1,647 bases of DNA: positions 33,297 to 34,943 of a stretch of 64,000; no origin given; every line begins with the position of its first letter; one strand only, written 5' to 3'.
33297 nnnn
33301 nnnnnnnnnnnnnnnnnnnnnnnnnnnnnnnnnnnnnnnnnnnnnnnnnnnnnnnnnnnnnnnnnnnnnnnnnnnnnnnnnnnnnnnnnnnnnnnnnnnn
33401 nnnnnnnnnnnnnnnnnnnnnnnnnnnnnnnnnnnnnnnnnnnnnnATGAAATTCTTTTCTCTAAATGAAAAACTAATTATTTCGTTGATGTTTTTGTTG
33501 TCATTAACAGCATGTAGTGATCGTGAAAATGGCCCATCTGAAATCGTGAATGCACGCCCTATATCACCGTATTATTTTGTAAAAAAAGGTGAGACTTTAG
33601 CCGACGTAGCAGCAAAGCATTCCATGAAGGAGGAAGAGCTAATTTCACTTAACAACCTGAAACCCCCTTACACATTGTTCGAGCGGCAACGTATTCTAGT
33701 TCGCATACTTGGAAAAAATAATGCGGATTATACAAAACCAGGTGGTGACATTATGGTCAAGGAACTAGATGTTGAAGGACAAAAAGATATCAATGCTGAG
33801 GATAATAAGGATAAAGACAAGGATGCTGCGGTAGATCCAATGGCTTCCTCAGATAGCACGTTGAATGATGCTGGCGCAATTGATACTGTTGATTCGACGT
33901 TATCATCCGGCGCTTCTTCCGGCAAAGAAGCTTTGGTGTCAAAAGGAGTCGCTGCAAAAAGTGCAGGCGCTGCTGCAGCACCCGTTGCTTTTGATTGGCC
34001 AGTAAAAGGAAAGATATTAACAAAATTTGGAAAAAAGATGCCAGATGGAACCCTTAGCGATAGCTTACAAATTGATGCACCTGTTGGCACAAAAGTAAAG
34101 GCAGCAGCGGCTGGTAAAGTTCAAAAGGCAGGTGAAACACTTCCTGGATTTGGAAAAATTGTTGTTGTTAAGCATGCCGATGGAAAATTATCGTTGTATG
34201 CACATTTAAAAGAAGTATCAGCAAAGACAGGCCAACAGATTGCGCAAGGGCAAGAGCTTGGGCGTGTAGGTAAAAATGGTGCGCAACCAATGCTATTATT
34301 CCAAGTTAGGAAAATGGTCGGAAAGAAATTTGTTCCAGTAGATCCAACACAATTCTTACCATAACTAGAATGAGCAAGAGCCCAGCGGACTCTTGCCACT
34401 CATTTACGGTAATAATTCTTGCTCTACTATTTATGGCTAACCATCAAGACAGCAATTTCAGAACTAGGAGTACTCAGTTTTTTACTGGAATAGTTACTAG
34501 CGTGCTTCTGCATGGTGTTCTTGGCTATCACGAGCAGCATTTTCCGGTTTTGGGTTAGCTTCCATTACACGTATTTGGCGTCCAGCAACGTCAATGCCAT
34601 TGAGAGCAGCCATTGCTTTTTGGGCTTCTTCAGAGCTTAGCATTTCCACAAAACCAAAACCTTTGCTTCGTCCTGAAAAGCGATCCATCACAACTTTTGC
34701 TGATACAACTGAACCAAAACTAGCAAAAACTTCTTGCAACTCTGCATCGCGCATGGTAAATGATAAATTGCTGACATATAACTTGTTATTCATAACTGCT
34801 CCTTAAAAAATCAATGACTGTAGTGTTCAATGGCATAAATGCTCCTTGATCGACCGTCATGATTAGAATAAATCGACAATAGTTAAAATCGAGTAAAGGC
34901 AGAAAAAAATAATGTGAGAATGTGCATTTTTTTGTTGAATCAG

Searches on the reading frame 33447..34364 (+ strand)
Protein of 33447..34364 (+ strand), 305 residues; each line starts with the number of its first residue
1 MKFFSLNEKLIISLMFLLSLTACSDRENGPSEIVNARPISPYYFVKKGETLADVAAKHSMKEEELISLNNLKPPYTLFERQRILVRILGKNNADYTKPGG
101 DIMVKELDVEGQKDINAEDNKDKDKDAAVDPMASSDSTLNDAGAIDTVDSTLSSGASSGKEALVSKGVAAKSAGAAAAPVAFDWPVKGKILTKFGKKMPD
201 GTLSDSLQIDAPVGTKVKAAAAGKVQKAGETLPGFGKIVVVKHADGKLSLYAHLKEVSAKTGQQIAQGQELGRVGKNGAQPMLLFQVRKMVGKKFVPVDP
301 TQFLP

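Call 6: search_protein_families(library=pfam, proteins=[window:33447-34364:+], max_evalue=0.01)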
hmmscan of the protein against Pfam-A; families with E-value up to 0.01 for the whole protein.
window:33447-34364:+ (305 aa): 2 families
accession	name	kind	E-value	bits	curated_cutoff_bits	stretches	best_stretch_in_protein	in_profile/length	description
PF01551.29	Peptidase_M23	-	1.6e-23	83.1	28.7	1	206-291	5-90/96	Peptidase family M23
PF01476.26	LysM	-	2e-08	34.5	20.9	1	44-85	2-42/43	LysM domain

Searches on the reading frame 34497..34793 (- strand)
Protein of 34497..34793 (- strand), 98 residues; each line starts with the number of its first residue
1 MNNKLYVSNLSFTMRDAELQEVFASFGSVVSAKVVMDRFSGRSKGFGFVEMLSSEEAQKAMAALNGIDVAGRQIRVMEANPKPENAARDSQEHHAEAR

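Call 6: search_protein_families(library=pfam, proteins=[window:34497-34793:-], max_evalue=0.01)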
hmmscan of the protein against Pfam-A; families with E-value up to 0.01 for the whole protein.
window:34497-34793:- (98 aa): 3 families
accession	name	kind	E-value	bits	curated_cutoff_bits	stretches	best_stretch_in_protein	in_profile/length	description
PF00076.28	RRM_1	-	2.6e-21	75.7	20.7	1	5-75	1-70/70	RNA recognition motif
PF16842.11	RRM_occluded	-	0.0026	18.1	30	1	5-78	4-72/79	Occluded RNA-recognition motif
PF13893.12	RRM_5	-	0.0084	16.2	27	1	18-78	43-98/125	RNA recognition motif. (a.k.a. RRM, RBD, or RNP domain)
